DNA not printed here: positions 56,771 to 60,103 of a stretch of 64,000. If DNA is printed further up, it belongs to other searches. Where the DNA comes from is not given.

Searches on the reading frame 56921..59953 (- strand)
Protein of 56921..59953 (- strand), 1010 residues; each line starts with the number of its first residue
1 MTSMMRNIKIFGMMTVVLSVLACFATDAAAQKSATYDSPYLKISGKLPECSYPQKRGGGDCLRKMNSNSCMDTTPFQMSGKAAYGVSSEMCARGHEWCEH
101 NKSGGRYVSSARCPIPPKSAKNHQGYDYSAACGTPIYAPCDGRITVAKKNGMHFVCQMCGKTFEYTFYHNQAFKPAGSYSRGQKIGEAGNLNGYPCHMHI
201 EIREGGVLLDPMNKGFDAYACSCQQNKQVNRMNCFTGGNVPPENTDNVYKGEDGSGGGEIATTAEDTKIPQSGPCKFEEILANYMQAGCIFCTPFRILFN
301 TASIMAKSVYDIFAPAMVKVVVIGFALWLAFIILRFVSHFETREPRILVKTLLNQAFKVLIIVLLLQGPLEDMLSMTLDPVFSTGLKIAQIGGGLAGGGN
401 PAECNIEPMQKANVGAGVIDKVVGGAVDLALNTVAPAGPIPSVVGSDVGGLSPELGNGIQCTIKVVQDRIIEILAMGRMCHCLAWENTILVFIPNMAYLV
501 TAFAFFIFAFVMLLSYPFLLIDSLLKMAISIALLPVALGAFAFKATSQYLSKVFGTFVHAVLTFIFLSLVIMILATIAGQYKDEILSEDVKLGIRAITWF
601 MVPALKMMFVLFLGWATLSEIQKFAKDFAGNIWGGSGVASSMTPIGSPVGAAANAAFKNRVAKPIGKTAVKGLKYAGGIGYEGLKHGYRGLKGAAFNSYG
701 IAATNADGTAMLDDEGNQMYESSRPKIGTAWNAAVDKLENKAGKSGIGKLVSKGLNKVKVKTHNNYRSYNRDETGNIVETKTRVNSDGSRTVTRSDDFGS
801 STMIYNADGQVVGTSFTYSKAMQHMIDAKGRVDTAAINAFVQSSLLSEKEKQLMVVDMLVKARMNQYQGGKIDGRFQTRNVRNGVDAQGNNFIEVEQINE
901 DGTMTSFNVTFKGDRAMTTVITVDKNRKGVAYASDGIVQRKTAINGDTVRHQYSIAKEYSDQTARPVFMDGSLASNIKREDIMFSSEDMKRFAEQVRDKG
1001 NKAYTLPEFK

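Call 47: search_protein_families(library=pfam, proteins=[window:56921-59953:-], max_evalue=0.00001)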
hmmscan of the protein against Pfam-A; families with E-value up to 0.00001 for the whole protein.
window:56921-59953:- (1010 aa): 1 family
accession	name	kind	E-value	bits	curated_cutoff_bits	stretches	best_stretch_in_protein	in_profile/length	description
PF01551.29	Peptidase_M23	-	1e-11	45.3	28.7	1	122-211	2-96/96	Peptidase family M23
